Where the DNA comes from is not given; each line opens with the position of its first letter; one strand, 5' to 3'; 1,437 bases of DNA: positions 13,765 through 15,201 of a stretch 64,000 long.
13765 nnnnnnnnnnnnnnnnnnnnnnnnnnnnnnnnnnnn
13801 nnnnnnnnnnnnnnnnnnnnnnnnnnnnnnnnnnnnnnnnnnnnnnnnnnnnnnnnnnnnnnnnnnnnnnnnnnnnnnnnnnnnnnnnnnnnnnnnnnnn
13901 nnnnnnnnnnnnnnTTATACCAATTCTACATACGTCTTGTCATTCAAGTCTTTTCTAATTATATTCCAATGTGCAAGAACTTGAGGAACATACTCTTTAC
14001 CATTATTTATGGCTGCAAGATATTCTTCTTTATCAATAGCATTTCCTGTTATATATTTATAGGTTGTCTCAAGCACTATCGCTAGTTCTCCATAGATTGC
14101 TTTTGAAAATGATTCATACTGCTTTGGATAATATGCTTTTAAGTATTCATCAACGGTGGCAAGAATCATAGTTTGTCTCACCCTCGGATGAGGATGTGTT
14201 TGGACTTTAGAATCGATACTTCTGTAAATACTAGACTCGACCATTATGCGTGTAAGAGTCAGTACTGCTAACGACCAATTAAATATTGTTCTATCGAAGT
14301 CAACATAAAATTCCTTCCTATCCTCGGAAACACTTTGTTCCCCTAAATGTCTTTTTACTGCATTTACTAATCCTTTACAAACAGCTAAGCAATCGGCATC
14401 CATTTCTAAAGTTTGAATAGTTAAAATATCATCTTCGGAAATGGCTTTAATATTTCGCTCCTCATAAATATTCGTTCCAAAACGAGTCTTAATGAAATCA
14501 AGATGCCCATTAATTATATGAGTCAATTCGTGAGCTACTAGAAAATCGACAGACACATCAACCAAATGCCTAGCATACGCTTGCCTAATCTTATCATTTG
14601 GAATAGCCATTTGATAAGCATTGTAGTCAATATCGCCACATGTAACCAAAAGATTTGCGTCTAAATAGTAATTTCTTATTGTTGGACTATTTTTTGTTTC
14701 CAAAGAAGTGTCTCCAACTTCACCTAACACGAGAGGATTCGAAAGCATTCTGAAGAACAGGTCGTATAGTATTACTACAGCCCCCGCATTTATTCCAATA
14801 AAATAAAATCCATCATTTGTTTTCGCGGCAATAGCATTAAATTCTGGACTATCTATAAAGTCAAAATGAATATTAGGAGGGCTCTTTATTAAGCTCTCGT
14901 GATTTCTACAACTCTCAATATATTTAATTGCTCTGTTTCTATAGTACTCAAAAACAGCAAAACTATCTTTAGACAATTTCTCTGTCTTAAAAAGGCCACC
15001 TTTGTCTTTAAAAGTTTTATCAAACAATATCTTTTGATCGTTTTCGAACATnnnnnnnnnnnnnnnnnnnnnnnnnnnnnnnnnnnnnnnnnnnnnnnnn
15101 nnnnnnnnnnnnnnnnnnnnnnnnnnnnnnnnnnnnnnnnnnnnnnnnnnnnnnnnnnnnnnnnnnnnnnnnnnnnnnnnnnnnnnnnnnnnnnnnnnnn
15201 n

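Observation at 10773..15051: AT-rich three-gene defense-like block: HExxH zincin protein + ABC/AAA_15 ATPase + HNH nuclease (Septu-like pair with an extra metallopeptidase)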

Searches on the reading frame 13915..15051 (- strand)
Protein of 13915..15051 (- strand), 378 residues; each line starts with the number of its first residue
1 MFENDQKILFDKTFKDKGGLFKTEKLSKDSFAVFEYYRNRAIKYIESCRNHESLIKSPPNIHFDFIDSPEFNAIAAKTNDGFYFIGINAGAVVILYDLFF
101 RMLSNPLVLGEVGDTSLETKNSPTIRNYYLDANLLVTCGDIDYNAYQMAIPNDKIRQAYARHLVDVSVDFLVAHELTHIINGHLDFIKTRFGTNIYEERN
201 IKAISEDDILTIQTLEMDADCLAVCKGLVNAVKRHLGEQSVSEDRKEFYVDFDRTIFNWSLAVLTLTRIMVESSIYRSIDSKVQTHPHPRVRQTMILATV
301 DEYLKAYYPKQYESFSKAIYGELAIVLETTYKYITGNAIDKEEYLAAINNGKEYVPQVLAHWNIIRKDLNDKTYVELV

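Call 3: search_protein_families(library=pfam, proteins=[window:13915-15051:-], max_evalue=1)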
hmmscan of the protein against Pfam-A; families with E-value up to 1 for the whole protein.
window:13915-15051:- (378 aa): 2 families
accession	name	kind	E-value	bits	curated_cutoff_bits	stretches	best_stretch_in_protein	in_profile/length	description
PF17366.7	AGA2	-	0.025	14.7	25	1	31-51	27-44/58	A-agglutinin-binding subunit Aga2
PF15870.10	EloA-BP1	-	0.45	11.1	27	0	290-338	15-62/165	ElonginA binding-protein 1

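Call 4: search_protein_families(library=padloc, proteins=[window:13915-15051:-], max_evalue=1)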
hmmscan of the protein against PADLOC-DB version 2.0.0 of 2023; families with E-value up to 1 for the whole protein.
window:13915-15051:- (378 aa): 0 families

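Call 5: search_protein_families(library=ncbifam, proteins=[window:13915-15051:-], max_evalue=1)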
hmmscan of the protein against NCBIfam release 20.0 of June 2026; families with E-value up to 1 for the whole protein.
window:13915-15051:- (378 aa): 1 family
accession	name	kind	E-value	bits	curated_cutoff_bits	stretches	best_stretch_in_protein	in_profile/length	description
NF007238.0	PRK09672.1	equivalog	0.079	12.1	274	1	151-274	149-236/309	phage exclusion protein Lit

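Call 7: search_protein_families(library=phrogs, proteins=[window:13915-15051:-], max_evalue=1)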
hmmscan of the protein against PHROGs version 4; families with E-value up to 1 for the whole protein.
window:13915-15051:- (378 aa): 5 families
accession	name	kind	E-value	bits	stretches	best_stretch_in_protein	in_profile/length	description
phrog_20713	-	unknown function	0.0025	18.4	1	162-298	134-268/334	-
phrog_9114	-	unknown function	0.036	15.7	1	285-353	33-97/103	-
phrog_1914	-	unknown function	0.083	13.6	1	153-194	79-121/222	-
phrog_11676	-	unknown function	0.13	13.2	1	185-280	70-159/183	-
phrog_7299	-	head and packaging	0.16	12.9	1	293-314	39-60/165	virion structural protein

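Call 8: search_solved_structures(query=window:13915-15051:-, max_evalue=10, show_alignments=2)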
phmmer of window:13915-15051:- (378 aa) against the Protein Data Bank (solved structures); distinct sequences matched with E-value up to 10: 0.

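Call 9: find_homologous_proteins(query=window:13915-15051:-, max_evalue=0.001)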
Query window:13915-15051:- (378 aa): 42 proteins with E <= 0.001 among 1952 candidates.
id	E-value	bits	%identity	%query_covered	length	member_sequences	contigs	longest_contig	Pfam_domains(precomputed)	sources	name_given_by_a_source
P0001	1.8e-251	852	100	100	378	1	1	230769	-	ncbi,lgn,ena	-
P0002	1.8e-215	733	85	100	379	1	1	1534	-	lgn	-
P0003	5.0e-145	502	60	99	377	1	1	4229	-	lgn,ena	-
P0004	7.3e-136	471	57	98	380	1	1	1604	-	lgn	-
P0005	9.2e-132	458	55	99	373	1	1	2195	-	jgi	jgi:hypothetical protein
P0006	5.0e-127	442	54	100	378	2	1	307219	-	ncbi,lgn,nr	ncbi:MAG: hypothetical protein J0L87_04310 [Bacteroidetes bacterium]|nr:hypothetical protein [Bacter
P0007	8.3e-121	422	51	100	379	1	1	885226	PF10463.16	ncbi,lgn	-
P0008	2.2e-83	299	57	65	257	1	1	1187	PF10463.16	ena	-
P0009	3.2e-41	160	32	88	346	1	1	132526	-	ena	-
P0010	1.6e-32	131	31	88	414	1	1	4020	PF02810.22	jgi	jgi:hypothetical protein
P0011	2.6e-32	131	30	84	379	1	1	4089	-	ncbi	-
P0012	3.2e-30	124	33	77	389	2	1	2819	-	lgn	-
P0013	1.5e-29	122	34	78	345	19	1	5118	-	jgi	jgi:hypothetical protein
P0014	1.5e-29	122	34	77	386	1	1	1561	-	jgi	jgi:hypothetical protein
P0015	2.0e-29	121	29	99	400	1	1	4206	-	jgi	-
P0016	2.0e-29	121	29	86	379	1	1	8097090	-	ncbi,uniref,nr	ncbi:hypothetical protein V6x_52490 [Gimesia chilikensis]|uniref:Uncharacterized protein n=1 Tax=Gim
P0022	1.0e-27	116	34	73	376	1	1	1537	PF10463.16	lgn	-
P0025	8.1e-27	113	31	76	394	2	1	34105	-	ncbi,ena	-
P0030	1.4e-19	89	28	74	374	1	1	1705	PF10463.16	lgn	-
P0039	4.7e-14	71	31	62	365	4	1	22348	PF10463.16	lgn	-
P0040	2.2e-13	68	30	60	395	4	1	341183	PF10463.16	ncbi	ncbi:TPA: hypothetical protein ACTW34_000669 [Raoultella planticola]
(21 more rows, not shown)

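Call 11: find_encoding_contigs(protein=P0006, flank=10000, max_places=3)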
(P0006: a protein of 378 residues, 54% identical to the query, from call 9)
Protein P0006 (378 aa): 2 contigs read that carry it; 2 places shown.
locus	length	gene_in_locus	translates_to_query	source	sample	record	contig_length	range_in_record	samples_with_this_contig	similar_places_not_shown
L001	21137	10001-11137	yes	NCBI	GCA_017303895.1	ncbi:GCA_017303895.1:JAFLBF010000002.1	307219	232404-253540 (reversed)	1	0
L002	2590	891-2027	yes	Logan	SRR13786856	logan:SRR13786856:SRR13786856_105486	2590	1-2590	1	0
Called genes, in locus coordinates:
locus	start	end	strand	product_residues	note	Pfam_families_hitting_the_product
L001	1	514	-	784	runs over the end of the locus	PF00873:ACR_tran (faint), PF03176:MMPL, PF02460:Patched, PF12349:Sterol-sensing, PF03176:MMPL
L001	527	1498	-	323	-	PF02588:YitT_membrane, PF10035:DUF2179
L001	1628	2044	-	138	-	-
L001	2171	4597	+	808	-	PF13620:CarboxypepD_reg, PF13715:CarbopepD_reg_2, PF08308:PEGA (weak), PF07715:Plug, PF00593:TonB_dep_Rec_b-barrel, PF25183:OMP_b-brl_4 (weak)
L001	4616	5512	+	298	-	PF14054:DUF4249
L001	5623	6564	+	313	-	PF01134:GIDA (faint), PF07992:Pyr_redox_2, PF13738:Pyr_redox_3, PF00070:Pyr_redox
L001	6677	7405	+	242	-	PF07661:MORN_2 (faint)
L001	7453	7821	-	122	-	PF11325:DUF3127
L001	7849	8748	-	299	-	PF01613:Flavin_Reduct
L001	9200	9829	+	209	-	PF08818:DUF1801, PF13376:OmdA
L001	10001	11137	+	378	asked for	-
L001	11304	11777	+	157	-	-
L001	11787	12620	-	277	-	PF00575:S1 (faint), PF13509:S1_2, PF17783:WHD_CvfB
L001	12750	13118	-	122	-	PF04020:Phage_holin_4_2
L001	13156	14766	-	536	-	PF28550:DUF8436, PF00890:FAD_binding_2 (weak), PF01266:DAO (faint), PF03486:HI0933_like (weak), PF07992:Pyr_redox_2 (faint), PF13738:Pyr_redox_3 (faint), PF00890:FAD_binding_2 (weak), PF21688:FAD-depend_C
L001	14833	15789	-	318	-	PF03255:ACCA, PF01039:Carboxyl_trans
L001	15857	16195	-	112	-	-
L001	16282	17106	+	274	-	PF00288:GHMP_kinases_N, PF08544:GHMP_kinases_C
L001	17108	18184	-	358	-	PF03739:LptF_LptG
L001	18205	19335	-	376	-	PF01702:TGT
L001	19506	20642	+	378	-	PF13506:Glyco_transf_21, PF00535:Glycos_transf_2, PF10111:Glyco_tranf_2_2 (weak), PF13641:Glyco_tranf_2_3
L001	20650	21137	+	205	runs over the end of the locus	PF07638:Sigma70_ECF (faint), PF04542:Sigma70_r2, PF04545:Sigma70_r4, PF08281:Sigma70_r4_2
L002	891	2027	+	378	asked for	-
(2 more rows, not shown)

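Call 12: find_encoding_contigs(protein=P0007, flank=10000, max_places=3)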
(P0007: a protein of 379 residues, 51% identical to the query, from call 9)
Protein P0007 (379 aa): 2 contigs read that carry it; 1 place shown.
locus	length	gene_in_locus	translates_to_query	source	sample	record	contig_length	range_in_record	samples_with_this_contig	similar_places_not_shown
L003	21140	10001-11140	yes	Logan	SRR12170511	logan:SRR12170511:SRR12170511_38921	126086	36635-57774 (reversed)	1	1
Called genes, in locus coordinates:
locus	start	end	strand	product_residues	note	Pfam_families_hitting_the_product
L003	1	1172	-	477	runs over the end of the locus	PF00144:Beta-lactamase, PF13354:Beta-lactamase2 (faint), PF00515:TPR_1 (faint)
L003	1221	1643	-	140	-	PF00892:EamA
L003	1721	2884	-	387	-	PF03576:Peptidase_S58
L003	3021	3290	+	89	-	-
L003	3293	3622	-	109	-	PF02694:UPF0060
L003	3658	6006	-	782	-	PF05359:DUF748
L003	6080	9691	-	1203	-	PF01833:TIG, PF06739:SBBP (faint), PF13927:Ig_3 (faint), PF13585:CHU_C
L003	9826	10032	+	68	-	-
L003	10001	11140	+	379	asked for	PF10463:Peptidase_U49 (weak)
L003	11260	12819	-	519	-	-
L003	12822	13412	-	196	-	-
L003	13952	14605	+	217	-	PF02517:Rce1-like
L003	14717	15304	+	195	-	-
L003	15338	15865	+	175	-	-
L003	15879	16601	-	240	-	-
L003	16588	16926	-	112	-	-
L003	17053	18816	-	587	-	PF05960:DUF885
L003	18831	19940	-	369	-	PF00155:Aminotran_1_2, PF01053:Cys_Met_Meta_PP (weak), PF04864:Alliinase_C (weak)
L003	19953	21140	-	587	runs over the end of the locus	PF13432:TPR_16 (faint), PF02517:Rce1-like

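Call 13: find_encoding_contigs(protein=P0009, flank=8000, max_places=2)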
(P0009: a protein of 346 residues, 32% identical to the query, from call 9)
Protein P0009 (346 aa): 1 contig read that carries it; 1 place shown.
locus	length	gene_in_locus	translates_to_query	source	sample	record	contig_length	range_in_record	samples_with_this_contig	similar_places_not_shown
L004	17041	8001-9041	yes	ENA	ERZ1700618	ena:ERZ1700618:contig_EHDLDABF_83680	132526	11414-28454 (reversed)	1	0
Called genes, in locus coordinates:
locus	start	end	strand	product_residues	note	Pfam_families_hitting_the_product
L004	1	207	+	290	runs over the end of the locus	PF01596:Methyltransf_3 (weak), PF13578:Methyltransf_24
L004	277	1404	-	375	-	PF00512:HisKA, PF02518:HATPase_c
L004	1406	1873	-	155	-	PF00072:Response_reg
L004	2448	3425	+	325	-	PF00512:HisKA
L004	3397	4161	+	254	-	PF02518:HATPase_c, PF00072:Response_reg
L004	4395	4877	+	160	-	-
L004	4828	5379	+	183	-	-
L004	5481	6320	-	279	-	PF12680:SnoaL_2 (weak)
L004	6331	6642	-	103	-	PF13676:TIR_2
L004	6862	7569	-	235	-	-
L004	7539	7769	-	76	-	-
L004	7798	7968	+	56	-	PF01370:Epimerase, PF16363:GDP_Man_Dehyd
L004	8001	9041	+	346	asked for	-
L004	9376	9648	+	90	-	PF01370:Epimerase, PF16363:GDP_Man_Dehyd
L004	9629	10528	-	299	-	PF13385:Laminin_G_3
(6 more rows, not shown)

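Call 14: find_encoding_contigs(protein=P0016, flank=8000, max_places=2)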
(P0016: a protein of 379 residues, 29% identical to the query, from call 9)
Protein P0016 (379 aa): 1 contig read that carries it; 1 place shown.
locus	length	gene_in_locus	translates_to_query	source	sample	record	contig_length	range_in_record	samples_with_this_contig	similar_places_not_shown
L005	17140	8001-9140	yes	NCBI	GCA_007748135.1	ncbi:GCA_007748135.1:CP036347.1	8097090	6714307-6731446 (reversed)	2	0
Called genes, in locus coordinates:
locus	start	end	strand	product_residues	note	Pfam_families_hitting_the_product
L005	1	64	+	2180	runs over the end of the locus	-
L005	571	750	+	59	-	-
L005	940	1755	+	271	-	-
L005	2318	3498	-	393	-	PF01527:HTH_Tnp_1, PF13276:HTH_21, PF00665:rve, PF13683:rve_3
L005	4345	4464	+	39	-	-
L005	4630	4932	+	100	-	-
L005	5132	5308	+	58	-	-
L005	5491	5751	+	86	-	-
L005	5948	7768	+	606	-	-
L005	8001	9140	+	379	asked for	-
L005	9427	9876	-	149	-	-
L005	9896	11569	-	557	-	PF16586:DUF5060, PF26410:GH5_mannosidase (faint), PF00150:Cellulase (weak)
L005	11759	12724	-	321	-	-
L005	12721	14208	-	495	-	-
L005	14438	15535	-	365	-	-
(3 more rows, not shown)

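Call 15: find_encoding_contigs(protein=P0025, flank=8000, max_places=2)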
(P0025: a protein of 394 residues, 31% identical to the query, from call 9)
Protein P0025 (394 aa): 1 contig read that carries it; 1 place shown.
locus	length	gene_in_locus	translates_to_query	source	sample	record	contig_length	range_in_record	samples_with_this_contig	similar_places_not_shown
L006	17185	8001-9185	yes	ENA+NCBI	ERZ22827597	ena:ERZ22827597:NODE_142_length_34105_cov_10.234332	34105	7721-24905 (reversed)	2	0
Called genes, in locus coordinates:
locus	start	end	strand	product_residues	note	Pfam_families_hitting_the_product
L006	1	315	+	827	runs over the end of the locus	PF22763:NrS1-1_pol-like_HBD, PF13148:DUF3987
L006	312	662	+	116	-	PF18563:TubC_N (faint)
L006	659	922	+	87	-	-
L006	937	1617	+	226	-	-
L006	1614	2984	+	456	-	PF04307:YdjM, PF00565:SNase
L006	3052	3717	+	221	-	-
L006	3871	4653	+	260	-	-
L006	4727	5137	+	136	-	PF03852:Vsr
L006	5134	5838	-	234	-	-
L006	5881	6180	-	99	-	PF13560:HTH_31, PF12844:HTH_19, PF01381:HTH_3, PF13443:HTH_26 (weak)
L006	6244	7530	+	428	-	PF00145:DNA_methylase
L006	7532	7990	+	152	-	-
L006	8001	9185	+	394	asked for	-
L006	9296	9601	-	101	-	-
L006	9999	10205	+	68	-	-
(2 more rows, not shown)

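Call 16: search_protein_families(library=pfam, alignment_id=A1, max_evalue=0.01)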
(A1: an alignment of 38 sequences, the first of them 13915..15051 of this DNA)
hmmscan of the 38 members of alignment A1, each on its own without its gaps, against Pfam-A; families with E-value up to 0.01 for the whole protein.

A. member 1, window:13915-15051:- (378 aa): 0 families

B. families by the number of members that match (of 38 scanned): 2 families
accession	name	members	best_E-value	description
PF01435.24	Peptidase_M48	4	0.00035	Peptidase family M48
PF02810.21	SEC-C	1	2.4e-05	SEC-C motif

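Call 18: search_protein_families(library=ncbifam, alignment_id=A1, max_evalue=1)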
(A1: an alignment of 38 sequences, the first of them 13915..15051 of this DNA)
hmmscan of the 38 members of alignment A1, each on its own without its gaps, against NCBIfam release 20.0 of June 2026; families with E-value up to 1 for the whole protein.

A. member 1, window:13915-15051:- (378 aa): 1 family
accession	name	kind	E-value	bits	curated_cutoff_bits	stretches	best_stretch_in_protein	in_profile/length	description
NF007238.0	PRK09672.1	equivalog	0.079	12.1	274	1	151-274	149-236/309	phage exclusion protein Lit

B. families by the number of members that match (of 38 scanned): 17 families
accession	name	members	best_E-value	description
NF007238.0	PRK09672.1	15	7.1e-06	phage exclusion protein Lit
NF050010.1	Zn_HExGHH_YpfJ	4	0.017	KPN_02809 family neutral zinc metallopeptidase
TIGR04549.1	LP_HExxH_w_tonB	2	0.098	substrate import-associated zinc metallohydrolase lipoprotein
NF052400.1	M48_BAM_BepA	2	0.14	beta-barrel assembly-enhancing protease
NF004088.0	PRK05590.1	1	2.1e-08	hypothetical protein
TIGR04102.1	SWIM_PBPRA1643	1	1.6e-05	PBPRA1643 family SWIM/SEC-C metal-binding motif protein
NF002592.0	PRK02250.1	1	4.2e-05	hypothetical protein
NF007704.0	PRK10396.1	1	4.3e-05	hypothetical protein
NF002449.0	PRK01617.1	1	0.0005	hypothetical protein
NF001213.0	PRK00183.1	1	0.0015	hypothetical protein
NF000499.2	Erm23S_rRNA_broad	1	0.022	23S ribosomal RNA methyltransferase Erm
TIGR02611.1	TIGR02611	1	0.044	TIGR02611 family protein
TIGR01223.1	Pmev_kin_anim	1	0.052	phosphomevalonate kinase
NF008970.0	PRK12318.1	1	0.053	methionyl aminopeptidase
TIGR03041.1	PS_antenn_a_b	1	0.082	chlorophyll a/b binding light-harvesting protein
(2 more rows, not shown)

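Call 20: find_encoding_contigs(protein=P0040, flank=8000, max_places=2)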
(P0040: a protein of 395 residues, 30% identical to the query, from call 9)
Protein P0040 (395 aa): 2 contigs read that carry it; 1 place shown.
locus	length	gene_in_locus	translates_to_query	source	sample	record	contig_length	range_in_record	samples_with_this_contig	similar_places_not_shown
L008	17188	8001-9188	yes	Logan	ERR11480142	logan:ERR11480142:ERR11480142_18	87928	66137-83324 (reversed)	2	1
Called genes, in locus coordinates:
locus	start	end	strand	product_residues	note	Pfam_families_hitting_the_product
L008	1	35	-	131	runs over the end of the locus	PF10828:DUF2570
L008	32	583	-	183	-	PF00959:Phage_lysozyme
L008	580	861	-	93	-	-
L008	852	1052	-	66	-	PF05489:Phage_tail_X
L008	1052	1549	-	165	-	PF05926:Phage_GPL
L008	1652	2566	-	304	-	PF05944:Phage_term_smal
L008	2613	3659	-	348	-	PF05125:Phage_cap_P2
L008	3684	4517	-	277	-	PF05929:Phage_GPO_N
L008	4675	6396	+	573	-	PF06056:Terminase_5, PF13384:HTH_23 (weak), PF03237:Terminase_6N, PF17289:Terminase_6C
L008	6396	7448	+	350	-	PF04860:Phage_portal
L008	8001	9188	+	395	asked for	PF10463:Peptidase_U49 (weak)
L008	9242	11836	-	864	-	PF05840:Phage_GPA, PF23343:REP_ORF2-G2P (weak)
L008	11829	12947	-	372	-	PF00145:DNA_methylase (weak)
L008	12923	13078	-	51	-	-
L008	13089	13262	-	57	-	-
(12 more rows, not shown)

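Call 21: find_encoding_contigs(protein=P0039, flank=8000, max_places=2)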
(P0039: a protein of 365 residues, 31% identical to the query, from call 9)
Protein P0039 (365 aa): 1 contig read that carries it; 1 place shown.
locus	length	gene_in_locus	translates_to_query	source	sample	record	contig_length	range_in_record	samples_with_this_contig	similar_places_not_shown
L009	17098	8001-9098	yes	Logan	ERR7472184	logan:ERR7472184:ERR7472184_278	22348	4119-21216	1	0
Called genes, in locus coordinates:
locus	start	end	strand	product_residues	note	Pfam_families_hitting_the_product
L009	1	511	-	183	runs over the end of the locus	PF00959:Phage_lysozyme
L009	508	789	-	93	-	-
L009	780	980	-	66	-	PF05489:Phage_tail_X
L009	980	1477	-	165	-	PF05926:Phage_GPL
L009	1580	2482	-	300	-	PF05944:Phage_term_smal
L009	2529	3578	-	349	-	PF05125:Phage_cap_P2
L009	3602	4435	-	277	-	PF05929:Phage_GPO_N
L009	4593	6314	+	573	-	PF06056:Terminase_5, PF08281:Sigma70_r4_2 (faint), PF13384:HTH_23 (weak), PF03237:Terminase_6N, PF17289:Terminase_6C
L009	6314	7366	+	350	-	PF04860:Phage_portal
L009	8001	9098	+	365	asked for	PF10463:Peptidase_U49 (weak)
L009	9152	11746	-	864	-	PF05840:Phage_GPA, PF23343:REP_ORF2-G2P (weak)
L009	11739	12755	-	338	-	PF00145:DNA_methylase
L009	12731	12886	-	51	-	-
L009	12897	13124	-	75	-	-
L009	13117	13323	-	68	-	-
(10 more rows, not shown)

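Call 31: find_related_loci(query=A1, collection=metagenome_contigs, flank=10000)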
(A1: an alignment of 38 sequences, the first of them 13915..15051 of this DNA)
Query A1 (378 aa) in metagenome_contigs; peptide patterns used: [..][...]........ (x = any residue, [..] = any of these).
505 stretches matched a pattern; 137 encode a relative of the query (tblastn E <= 1e-3); the best 80 are kept; 80 distinct loci.
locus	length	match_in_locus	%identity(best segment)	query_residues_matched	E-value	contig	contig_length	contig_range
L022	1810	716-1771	33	9-369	6e-58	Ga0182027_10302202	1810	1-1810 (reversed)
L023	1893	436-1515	32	6-378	4e-48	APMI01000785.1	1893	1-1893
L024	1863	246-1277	31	10-366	1e-45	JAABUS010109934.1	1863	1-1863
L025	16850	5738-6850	30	6-378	2e-41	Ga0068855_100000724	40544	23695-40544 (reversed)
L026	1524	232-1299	30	9-377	9e-43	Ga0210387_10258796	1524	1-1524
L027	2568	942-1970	32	10-367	2e-39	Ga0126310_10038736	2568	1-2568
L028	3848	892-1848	28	33-369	5e-39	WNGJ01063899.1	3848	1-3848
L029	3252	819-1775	28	33-369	5e-39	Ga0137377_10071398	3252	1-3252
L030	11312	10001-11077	30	9-369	1e-37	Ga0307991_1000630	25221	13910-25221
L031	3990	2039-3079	29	26-378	7e-38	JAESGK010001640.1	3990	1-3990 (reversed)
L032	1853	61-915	35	4-296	3e-37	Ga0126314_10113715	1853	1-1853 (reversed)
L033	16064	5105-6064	29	56-377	1e-36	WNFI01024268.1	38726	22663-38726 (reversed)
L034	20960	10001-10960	29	56-377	1e-36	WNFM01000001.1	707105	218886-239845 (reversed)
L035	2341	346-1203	33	5-296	1e-36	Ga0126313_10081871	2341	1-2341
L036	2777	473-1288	33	18-296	1e-34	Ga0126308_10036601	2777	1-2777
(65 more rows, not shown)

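Call 37: find_encoding_contigs(protein=P0003, flank=5000, max_places=2)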
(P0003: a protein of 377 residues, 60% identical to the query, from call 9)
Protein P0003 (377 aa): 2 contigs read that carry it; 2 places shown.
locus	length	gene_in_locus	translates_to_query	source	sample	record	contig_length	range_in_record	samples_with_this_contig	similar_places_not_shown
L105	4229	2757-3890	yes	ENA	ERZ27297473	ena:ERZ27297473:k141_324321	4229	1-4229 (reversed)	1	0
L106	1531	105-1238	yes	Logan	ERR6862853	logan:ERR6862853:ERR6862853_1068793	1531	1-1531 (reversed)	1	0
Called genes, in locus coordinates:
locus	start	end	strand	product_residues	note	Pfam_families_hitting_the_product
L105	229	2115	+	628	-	PF03235:GmrSD_N, PF01844:HNH (faint), PF14088:DUF4268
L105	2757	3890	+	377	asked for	-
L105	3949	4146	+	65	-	-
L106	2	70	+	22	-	?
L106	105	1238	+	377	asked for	-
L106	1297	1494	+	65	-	-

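Call 40: predict_structure(alignment_id=A1)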
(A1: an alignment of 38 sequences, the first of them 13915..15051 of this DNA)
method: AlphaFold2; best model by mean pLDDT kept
length: 378 residues; sequences in the alignment: 38
mean_pLDDT: 89.0   pTM: 0.91
mean pLDDT of the five models: 89.0, 88.6, 88.1, 87.5, 87.2
residues with pLDDT >= 90: 251; 70-90: 97; 50-70: 24; < 50: 6
segments of 3 or more residues with pLDDT < 50: 279-282
pLDDT, mean of each block of 10 residues (from residue 1): 87 94 94 96 91 91 96 92 95 95 92 91 77 75 65 96 97 97 91 71 80 94 96 95 91 97 94 63 72 93 96 94 92 86 83 89 92 91
secondary structure, 60 per line:
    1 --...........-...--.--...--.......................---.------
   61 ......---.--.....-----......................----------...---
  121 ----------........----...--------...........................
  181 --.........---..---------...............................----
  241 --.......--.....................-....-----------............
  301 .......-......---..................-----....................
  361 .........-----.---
elements in order: H3-13 H28-50 E61-66 E73-77 E83-88 H89-104 H132-138 H154-180 H183-191 H206-236 H243-249 H252-272 H274-277 H289-307 H309-314 H318-335 H341-369
